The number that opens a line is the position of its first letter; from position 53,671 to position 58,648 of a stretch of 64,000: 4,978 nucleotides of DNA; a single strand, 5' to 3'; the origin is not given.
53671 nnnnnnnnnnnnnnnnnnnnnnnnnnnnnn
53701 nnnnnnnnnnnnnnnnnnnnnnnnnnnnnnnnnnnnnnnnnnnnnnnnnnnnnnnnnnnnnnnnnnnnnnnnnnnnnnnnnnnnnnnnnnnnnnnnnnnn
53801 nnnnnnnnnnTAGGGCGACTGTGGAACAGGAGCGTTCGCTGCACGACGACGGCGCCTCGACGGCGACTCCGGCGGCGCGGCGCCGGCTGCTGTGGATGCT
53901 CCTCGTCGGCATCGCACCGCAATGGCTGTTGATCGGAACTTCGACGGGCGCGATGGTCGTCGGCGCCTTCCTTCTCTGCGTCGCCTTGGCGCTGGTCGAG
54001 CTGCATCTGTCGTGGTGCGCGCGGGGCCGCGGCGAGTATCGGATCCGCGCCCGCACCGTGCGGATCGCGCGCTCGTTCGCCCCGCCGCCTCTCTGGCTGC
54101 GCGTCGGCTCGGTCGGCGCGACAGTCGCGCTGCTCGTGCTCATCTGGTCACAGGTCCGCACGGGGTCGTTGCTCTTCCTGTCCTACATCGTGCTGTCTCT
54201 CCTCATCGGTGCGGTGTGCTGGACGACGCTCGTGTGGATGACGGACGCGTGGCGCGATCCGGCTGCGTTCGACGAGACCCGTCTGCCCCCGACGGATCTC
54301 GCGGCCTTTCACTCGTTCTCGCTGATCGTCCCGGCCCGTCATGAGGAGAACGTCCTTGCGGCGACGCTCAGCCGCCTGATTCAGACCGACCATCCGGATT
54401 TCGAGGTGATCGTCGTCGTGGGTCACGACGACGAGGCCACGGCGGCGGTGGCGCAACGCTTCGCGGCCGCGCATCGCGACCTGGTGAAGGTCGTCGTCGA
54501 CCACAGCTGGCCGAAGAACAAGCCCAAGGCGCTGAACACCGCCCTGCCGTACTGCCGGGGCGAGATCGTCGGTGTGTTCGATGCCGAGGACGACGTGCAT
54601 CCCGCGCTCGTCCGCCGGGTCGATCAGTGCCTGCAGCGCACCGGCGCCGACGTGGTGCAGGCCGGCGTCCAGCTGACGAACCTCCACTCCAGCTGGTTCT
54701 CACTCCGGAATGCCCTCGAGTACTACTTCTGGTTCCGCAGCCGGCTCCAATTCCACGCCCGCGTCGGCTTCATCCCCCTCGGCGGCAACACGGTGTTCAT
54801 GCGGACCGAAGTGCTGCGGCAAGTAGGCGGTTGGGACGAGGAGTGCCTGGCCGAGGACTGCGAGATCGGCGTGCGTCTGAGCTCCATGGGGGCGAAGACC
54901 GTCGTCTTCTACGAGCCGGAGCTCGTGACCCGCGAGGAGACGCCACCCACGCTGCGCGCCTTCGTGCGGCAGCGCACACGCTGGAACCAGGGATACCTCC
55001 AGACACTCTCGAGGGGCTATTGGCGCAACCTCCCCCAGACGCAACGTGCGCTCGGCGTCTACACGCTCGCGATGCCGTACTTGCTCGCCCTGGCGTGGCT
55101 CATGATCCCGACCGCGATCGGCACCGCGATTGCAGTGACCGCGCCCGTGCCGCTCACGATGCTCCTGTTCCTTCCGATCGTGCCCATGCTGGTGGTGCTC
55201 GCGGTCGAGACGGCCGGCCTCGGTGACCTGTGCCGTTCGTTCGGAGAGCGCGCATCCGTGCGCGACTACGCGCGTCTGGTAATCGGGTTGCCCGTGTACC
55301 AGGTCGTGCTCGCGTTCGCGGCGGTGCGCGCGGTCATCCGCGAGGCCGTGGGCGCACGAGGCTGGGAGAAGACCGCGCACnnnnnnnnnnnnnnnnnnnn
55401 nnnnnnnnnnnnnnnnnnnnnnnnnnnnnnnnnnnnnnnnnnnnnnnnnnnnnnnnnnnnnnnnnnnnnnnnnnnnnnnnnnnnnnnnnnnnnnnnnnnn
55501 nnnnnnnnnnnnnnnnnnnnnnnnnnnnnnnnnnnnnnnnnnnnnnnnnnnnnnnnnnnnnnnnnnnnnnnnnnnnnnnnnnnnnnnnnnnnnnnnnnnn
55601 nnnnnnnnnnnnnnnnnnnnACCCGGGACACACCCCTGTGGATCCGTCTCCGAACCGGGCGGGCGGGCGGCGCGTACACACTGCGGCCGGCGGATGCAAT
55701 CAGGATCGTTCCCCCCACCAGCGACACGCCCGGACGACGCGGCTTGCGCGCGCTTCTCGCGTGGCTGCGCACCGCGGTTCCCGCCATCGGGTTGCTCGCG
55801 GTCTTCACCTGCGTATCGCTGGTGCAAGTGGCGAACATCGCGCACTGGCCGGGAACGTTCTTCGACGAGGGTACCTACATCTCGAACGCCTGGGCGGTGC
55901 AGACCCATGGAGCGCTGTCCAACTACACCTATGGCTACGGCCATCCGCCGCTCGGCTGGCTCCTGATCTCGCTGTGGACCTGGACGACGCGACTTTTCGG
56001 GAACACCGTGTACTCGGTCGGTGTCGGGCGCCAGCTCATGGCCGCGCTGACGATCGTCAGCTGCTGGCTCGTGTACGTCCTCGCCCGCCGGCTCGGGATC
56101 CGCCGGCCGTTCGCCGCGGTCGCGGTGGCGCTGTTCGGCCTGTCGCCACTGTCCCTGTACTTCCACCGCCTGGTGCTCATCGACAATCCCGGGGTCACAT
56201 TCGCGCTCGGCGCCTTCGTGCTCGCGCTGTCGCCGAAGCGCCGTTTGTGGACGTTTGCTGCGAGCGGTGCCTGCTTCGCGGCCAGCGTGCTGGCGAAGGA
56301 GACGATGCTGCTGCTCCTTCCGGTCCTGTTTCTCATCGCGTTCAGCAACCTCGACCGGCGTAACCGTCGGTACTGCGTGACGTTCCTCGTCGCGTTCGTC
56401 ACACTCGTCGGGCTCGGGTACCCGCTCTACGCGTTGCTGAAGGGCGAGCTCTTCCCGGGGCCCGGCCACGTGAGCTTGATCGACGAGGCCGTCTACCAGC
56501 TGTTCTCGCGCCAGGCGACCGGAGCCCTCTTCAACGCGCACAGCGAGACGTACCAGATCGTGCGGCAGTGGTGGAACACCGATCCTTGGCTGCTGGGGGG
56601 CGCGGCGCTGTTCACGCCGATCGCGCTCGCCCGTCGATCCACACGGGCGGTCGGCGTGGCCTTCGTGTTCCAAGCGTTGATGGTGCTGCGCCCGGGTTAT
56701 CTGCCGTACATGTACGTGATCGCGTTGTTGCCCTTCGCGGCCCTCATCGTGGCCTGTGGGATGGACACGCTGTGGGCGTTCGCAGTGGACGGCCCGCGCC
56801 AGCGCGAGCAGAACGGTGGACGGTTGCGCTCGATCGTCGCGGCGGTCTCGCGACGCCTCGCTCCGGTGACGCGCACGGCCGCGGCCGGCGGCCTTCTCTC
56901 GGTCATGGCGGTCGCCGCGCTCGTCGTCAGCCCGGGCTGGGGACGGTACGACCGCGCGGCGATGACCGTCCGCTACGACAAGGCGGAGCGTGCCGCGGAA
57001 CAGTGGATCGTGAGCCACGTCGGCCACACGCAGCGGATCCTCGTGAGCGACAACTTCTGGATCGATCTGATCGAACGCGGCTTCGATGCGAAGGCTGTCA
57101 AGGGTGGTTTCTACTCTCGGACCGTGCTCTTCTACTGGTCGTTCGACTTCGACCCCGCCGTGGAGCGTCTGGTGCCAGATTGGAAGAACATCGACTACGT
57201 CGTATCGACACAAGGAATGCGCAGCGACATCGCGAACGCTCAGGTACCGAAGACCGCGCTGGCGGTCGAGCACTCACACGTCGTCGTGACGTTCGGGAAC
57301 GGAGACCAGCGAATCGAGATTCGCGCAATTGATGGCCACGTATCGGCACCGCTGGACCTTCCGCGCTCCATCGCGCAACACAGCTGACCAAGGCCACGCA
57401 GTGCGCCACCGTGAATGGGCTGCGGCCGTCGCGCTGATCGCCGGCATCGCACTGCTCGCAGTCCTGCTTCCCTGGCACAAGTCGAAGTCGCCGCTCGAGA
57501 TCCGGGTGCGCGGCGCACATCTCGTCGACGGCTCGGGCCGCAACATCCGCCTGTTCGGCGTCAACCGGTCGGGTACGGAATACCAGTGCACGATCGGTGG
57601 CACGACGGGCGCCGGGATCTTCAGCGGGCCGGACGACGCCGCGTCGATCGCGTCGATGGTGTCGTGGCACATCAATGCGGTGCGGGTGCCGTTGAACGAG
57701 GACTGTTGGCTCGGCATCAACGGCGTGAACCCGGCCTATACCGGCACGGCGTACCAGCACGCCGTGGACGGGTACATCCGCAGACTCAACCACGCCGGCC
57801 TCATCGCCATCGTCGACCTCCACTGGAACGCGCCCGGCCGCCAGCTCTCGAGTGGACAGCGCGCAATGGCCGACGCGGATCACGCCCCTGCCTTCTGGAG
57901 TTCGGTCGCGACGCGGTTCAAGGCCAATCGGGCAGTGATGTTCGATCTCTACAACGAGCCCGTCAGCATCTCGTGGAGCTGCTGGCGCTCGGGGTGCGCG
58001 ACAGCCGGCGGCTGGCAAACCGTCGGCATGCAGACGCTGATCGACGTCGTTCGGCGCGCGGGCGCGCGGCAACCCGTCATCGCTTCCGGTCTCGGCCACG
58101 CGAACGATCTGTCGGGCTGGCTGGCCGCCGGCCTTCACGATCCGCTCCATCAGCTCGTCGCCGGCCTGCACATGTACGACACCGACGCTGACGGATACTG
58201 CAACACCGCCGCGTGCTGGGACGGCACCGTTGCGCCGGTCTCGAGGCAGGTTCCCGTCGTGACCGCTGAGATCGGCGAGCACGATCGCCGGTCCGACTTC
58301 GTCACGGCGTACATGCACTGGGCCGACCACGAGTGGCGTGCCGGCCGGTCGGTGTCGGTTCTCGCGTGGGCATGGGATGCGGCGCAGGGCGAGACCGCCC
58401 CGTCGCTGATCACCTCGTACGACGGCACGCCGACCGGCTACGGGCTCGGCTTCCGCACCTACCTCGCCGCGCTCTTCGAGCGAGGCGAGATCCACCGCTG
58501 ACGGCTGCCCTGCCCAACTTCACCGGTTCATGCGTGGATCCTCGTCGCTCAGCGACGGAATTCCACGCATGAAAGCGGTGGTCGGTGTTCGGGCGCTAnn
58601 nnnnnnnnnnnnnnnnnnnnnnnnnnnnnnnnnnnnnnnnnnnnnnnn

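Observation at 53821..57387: Single 1188-aa polypeptide fusing a processive GT2 synthase with a GT-C (PMT_2-like) glycosyltransferase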

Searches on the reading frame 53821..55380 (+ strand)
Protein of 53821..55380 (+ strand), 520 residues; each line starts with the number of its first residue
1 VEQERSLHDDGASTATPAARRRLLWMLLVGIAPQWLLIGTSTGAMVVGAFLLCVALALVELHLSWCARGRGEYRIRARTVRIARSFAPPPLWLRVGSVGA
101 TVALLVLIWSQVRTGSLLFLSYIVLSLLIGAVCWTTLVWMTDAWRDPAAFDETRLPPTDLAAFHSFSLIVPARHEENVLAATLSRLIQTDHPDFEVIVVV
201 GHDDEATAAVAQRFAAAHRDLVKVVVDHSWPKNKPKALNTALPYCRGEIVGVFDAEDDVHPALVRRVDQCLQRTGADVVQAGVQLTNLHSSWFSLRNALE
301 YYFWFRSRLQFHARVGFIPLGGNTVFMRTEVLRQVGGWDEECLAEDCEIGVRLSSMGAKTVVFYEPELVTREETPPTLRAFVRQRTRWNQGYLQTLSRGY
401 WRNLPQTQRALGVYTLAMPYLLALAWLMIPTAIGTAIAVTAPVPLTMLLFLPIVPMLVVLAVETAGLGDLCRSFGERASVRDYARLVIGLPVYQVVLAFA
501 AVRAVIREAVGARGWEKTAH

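Call 8: search_protein_families(library=pfam, proteins=[window:53821-55380:+], max_evalue=10)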
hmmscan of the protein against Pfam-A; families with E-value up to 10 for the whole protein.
window:53821-55380:+ (520 aa): 5 families
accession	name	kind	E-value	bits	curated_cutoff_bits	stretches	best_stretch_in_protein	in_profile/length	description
PF13641.12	Glyco_tranf_2_3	-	2.7e-45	155.6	27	1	165-390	2-229/230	Glycosyltransferase like family 2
PF13632.12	Glyco_trans_2_3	-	2.1e-25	90.1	27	1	252-450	4-187/198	Glycosyl transferase family group 2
PF00535.33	Glycos_transf_2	-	6.2e-18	65.7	23.3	1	167-328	1-161/168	Glycosyl transferase family 2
PF13506.12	Glyco_transf_21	-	1.5e-08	34.7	21.7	1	224-389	6-173/174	Glycosyl transferase family 21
PF10111.15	Glyco_tranf_2_2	-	0.0021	18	27.3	1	168-356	2-202/276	Glycosyltransferase like family 2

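Call 10: search_solved_structures(query=window:53821-55380:+, max_evalue=0.01)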
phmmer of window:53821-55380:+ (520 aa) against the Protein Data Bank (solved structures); distinct sequences matched with E-value up to 0.01: 12.
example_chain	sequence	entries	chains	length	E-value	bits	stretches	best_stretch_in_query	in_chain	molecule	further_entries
6yv7_B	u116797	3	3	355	1.1e-11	47.4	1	166-438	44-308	Glycosyl transferase, family 2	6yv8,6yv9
6yv7_A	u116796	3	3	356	1.1e-11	47.4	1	166-438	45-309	Glycosyl transferase, family 2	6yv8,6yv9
5ej1_A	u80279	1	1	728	2.5e-06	29.7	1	240-432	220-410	Putative cellulose synthase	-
4hg6_A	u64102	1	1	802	2.4e-05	26.5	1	312-432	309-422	Cellulose Synthase Subunit A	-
4p00_A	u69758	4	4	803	2.4e-05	26.5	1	312-432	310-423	Cellulose Synthase A subunit | Cellulose Synthase subunit A | Putative cellulose synthase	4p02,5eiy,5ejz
9omj_A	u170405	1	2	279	0.0012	20.9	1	166-339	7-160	Glycosyltransferase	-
9omh_A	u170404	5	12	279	0.0015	20.6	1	166-339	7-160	Glycosyltransferase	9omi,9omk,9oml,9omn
9omm_A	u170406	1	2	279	0.0015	20.6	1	166-339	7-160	Glycosyltransferase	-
5hea_A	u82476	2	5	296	0.0022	20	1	166-293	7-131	Putative glycosyltransferase (GalT1)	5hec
2z87_A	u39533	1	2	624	0.0027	19.7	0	166-289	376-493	Chondroitin synthase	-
2z86_A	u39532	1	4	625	0.0028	19.7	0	166-289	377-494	Chondroitin synthase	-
5tze_C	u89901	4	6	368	0.0072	18.3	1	165-278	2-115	Glycosyl transferase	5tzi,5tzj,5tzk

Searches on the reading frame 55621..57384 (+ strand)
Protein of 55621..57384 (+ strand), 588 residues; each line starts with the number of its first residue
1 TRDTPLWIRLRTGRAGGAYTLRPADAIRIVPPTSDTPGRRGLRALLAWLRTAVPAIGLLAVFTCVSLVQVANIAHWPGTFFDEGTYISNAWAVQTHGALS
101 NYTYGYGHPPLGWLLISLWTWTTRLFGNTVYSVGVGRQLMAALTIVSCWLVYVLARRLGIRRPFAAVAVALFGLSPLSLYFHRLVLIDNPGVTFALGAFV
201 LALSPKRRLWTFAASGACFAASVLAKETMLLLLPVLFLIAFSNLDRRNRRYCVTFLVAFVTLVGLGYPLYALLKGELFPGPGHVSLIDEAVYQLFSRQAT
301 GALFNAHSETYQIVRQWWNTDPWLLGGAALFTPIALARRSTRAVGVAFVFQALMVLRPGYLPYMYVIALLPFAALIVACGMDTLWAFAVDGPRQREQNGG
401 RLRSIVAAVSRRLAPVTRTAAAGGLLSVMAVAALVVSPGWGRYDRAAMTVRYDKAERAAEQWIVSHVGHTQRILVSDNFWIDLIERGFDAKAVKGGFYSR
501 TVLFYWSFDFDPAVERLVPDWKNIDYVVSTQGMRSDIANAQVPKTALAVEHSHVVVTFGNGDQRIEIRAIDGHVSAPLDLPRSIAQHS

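Call 8: search_protein_families(library=pfam, proteins=[window:55621-57384:+], max_evalue=10)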
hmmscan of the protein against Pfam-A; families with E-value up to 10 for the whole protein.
window:55621-57384:+ (588 aa): 2 families
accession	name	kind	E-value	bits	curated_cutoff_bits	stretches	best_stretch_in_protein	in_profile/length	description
PF13231.12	PMT_2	-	1.6e-09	38.6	26.1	1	108-263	2-152/160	Dolichyl-phosphate-mannose-protein mannosyltransferase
PF02366.24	PMT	-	8.9e-05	22.6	22.7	1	56-244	3-201/245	Dolichyl-phosphate-mannose-protein mannosyltransferase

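Call 9: search_solved_structures(query=window:55621-57384:+, max_evalue=10, show_alignments=2)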
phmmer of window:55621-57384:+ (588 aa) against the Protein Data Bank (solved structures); distinct sequences matched with E-value up to 10: 1.
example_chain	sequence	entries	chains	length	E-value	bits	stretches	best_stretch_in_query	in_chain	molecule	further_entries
3khw_A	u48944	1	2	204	1.3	11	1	310-375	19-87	Polymerase PB2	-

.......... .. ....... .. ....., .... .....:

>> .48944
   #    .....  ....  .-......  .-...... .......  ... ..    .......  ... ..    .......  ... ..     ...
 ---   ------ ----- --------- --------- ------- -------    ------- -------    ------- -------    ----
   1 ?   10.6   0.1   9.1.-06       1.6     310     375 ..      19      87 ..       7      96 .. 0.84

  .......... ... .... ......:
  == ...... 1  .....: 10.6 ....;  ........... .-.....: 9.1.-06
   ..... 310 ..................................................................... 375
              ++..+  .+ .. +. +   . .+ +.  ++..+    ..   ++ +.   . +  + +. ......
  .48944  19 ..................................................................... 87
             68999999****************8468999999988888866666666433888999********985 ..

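Call 57: search_solved_structures(query=A2, max_evalue=1, show_alignments=2)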
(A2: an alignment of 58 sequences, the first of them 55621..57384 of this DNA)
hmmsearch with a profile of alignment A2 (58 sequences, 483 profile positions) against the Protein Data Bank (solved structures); distinct sequences matched with E-value up to 1: 3.
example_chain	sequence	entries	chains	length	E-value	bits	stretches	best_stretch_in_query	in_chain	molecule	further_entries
5dtp_A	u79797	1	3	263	0.82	11.4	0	77-133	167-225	Probable enoyl-CoA hydratase echA6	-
5dtw_A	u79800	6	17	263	0.83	11.4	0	77-133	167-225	enoyl-CoA hydratase echA6 | Probable enoyl-CoA hydratase echA6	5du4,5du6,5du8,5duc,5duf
3he2_A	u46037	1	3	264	0.83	11.4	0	77-133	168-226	enoyl-CoA hydratase echA6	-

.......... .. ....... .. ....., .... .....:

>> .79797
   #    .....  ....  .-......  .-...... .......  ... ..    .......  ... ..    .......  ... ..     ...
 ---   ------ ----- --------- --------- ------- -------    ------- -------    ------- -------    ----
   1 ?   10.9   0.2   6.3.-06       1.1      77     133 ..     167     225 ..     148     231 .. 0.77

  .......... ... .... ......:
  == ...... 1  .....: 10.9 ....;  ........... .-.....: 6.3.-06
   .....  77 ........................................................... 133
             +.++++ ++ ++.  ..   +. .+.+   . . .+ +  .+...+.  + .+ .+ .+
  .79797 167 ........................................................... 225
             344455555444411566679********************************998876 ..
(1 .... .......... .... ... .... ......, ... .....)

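Call 58: search_protein_families(library=pfam, alignment_id=A2, max_evalue=0.01)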
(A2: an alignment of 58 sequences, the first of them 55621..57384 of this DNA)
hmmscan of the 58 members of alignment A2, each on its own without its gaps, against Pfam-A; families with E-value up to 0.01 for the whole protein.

A. member 1, window:55621-57384:+ (588 aa): 2 families
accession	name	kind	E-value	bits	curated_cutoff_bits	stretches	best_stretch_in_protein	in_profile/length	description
PF13231.12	PMT_2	-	1.6e-09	38.6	26.1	1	108-263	2-152/160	Dolichyl-phosphate-mannose-protein mannosyltransferase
PF02366.24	PMT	-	8.9e-05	22.6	22.7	1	56-244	3-201/245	Dolichyl-phosphate-mannose-protein mannosyltransferase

B. families by the number of members that match (of 58 scanned): 5 families
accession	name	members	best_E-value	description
PF13231.12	PMT_2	46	6.5e-13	Dolichyl-phosphate-mannose-protein mannosyltransferase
PF02366.24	PMT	42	1.8e-08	Dolichyl-phosphate-mannose-protein mannosyltransferase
PF09852.15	DUF2079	3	0.00037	Predicted membrane protein (DUF2079)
PF05208.19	ALG3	3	0.0062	ALG3 protein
PF20176.3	DUF6541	1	0.0038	Family of unknown function (DUF6541)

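Call 64: predict_structure(alignment_id=A2)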
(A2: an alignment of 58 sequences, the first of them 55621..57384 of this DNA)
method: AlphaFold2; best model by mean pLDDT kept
length: 588 residues; sequences in the alignment: 58
mean_pLDDT: 87.2   pTM: 0.87
mean pLDDT of the five models: 87.2, 85.6, 85.1, 84.4, 84.3
residues with pLDDT >= 90: 351; 70-90: 162; 50-70: 56; < 50: 19
segments of 3 or more residues with pLDDT < 50: 1-5, 11-21
pLDDT, mean of each block of 10 residues (from residue 1): 49 46 55 74 88 90 94 88 89 82 69 92 70 91 98 97 96 95 96 98 84 97 95 96 91 96 94 89 84 89 95 95 95 96 97 93 95 98 92 63 80 81 85 84 87 92 95 94 90 78 91 87 97 94 97 96 95 76 55
secondary structure, 60 per line:
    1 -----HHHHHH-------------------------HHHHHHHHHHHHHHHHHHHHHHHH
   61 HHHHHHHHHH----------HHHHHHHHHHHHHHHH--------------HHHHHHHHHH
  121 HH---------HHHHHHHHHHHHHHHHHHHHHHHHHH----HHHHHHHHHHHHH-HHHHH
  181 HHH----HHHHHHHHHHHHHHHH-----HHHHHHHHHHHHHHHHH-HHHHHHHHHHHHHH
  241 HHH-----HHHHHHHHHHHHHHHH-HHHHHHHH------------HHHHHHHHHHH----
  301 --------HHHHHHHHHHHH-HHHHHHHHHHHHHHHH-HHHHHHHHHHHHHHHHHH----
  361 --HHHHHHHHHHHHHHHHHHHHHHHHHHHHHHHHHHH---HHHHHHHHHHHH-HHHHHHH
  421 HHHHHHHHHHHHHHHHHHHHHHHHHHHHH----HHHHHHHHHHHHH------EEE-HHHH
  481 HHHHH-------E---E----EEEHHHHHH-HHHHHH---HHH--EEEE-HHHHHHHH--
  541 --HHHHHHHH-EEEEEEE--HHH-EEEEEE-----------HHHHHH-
elements in order: H6-11 H37-70 H81-96 H111-122 H132-157 H162-174 H176-183 H188-203 H209-225 H227-243 H249-264 H266-273 H286-296 H309-320 H322-337 H339-356 H363-397 H401-412 H414-449 H454-466 E473-475 H477-485 E502-504 H505-510 H512-517 E526-529 H531-538 H543-550 E552-558 E565-570 H582-587

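Call 66: fold_search(model_id=the predicted structure, library=pdb)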
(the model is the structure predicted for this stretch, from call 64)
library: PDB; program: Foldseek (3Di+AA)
matches with E <= 10: 428; with E <= 0.001: 32
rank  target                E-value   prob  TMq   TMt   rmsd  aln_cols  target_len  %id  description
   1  5f15                  1.8e-08  1.00  0.53  0.57  13.4       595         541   14  Crystal Structure of ArnT from Cupriavidus metallidurans bound to Undecaprenyl phosphate (released 2016-02-17)
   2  5ezm                  4.5e-08  1.00  0.52  0.56  13.4       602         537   15  Crystal Structure of ArnT from Cupriavidus metallidurans in the apo state (released 2016-02-17)
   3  7oci_F                7.2e-08  1.00  0.54  0.50   8.7       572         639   12  Cryo-EM structure of yeast Ost6p containing oligosaccharyltransferase complex (released 2022-02-16)
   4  3wak                  1.1e-07  1.00  0.50  0.36  11.1       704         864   12  Crystal structure of the Archaeoglobus fulgidus oligosaccharyltransferase (O29867_ARCFU) in the apo form (released 2013-10-30)
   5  8agb_A                1.3e-07  1.00  0.53  0.49  12.2       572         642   11  Structure of yeast oligosaccharylransferase complex with lipid-linked oligosaccharide bound (released 2022-12-07)
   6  6ezn_F                2.0e-07  1.00  0.54  0.49  11.8       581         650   10  Cryo-EM structure of the yeast oligosaccharyltransferase (OST) complex (released 2018-01-17)
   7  7e9s_A                2.0e-07  1.00  0.51  0.36  11.5       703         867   12  Archaeal oligosaccharyltransferase AglB from Archaeoglobus fulgidus in complex with an inhibitory peptide and a dolich (released 2021-09-08)
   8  8age_A                4.4e-07  1.00  0.55  0.51   8.4       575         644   11  Structure of yeast oligosaccharylransferase complex with acceptor peptide bound (released 2022-12-07)
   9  6c26_A                4.6e-07  1.00  0.54  0.50   9.0       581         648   11  The Cryo-EM structure of a eukaryotic oligosaccharyl transferase complex (released 2018-01-31)
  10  8pn9_A                5.5e-07  1.00  0.53  0.49  11.0       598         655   10  Structure of human oligosaccharyltransferase OST-A complex bound to NGI-1 (released 2024-05-08)
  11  8agc_A                6.5e-07  1.00  0.52  0.45  10.8       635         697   11  Structure of yeast oligosaccharylransferase complex with lipid-linked oligosaccharide and non-acceptor peptide bound (released 2022-12-07)
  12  9s6t_A                6.5e-07  1.00  0.48  0.56   8.7       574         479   12  Ternary cryo-EM structure of chicken ALG12 with Dol25-PP-GlcNAc2Man7, Dol25-P-Man, and Fab (released 2026-03-18)
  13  9s6u_A                1.1e-06  1.00  0.53  0.57   8.6       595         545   12  Ternary cryo-EM structure of human ALG9 with Dol25-PP-GlcNAc2Man8, Dol25-P-Man and Fab (released 2026-03-18)
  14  3waj                  1.5e-06  1.00  0.50  0.39  11.7       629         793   13  Crystal structure of the Archaeoglobus fulgidus oligosaccharyltransferase (O29867_ARCFU) complex with Zn and sulfate (released 2013-10-30)
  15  9i5k_A                1.7e-06  1.00  0.44  0.51   8.7       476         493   14  Structure of the Chaetomium thermophilum Pmt4 homodimer (C2 symmetry) (released 2025-12-24)
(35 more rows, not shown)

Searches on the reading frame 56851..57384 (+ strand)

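Call 8: search_protein_families(library=pfam, proteins=[window:56851-57384:+], max_evalue=10)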
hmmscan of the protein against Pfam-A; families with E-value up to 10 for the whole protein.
window:56851-57384:+ (178 aa): 1 family
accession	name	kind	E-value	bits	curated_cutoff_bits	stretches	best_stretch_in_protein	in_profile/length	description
PF24937.1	DUF7754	-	0.21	12.1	27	1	65-90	30-56/65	Domain of unknown function (DUF7754)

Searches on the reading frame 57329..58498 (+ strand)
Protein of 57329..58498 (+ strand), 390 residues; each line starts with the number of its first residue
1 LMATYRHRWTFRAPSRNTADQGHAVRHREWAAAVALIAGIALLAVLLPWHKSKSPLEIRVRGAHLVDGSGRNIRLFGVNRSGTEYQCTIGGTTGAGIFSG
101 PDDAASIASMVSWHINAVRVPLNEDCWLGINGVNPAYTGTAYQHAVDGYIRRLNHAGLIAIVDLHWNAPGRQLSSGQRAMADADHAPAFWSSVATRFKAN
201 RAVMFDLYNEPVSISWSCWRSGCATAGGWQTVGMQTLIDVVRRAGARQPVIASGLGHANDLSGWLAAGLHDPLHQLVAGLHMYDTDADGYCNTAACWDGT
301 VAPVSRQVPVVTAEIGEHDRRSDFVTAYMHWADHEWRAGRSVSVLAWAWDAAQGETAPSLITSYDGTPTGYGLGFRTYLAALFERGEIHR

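Call 15: search_protein_families(library=pfam, proteins=[window:57329-58498:+], max_evalue=0.01)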
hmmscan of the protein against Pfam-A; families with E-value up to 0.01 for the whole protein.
window:57329-58498:+ (390 aa): 1 family
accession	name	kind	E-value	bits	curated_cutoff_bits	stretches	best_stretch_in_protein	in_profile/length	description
PF00150.24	Cellulase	-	8.4e-23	81.6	23.5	1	81-352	16-271/272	Cellulase (glycosyl hydrolase family 5)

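Call 41: search_solved_structures(query=window:57329-58498:+, max_evalue=0.001)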
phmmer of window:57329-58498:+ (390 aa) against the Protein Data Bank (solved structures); distinct sequences matched with E-value up to 0.001: 18.
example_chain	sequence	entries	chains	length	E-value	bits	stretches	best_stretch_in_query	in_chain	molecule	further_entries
9p41_A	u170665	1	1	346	6.4e-08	35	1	61-304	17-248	Endoglucanase Cel5A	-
5hos_A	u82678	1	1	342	2.7e-07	32.9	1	60-302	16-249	Cellulase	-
4hty_A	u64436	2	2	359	1.3e-06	30.7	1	109-378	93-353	Cellulase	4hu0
5l9c_A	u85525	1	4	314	1.9e-06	30.1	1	72-302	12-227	endoglucanase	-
6t9f_A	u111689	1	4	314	1.9e-06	30.1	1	72-302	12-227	Endoglucanase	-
6tpc_A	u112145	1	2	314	2e-06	30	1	72-302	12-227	Endoglucanase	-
5i6s_A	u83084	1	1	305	2.6e-06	29.7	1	74-302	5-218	endoglucanase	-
6yon_A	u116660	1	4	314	1e-05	27.7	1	72-302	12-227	Endoglucanase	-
6t9g_A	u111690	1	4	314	1.4e-05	27.3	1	72-298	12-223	Endoglucanase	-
5i78_A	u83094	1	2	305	1.4e-05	27.3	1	75-302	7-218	Endo-beta-1, 4-glucanase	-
5i79_A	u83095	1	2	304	1.4e-05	27.2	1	75-302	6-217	Endo-beta-1, 4-glucanase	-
1gzj_A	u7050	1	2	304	2.3e-05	26.6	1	74-302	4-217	EGI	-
1h1n_A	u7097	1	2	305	2.4e-05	26.5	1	74-302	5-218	ENDO TYPE CELLULASE ENGI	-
5i77_A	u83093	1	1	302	3.1e-05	26.1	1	75-218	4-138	Endo-beta-1, 4-glucanase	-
7r2a_A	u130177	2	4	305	5.5e-05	25.3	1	74-302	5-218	EGI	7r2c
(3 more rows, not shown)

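Call 67: search_protein_families(library=ncbifam, proteins=[window:57401-58498:+], max_evalue=0.00001)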
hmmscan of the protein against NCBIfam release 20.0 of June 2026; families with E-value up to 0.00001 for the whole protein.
window:57401-58498:+ (366 aa): 1 family
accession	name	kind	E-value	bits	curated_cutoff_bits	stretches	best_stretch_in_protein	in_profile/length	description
NF051847.1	EndGlycCerase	equivalog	5.1e-06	25.4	700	0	30-143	17-120/455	endoglycoceramidase I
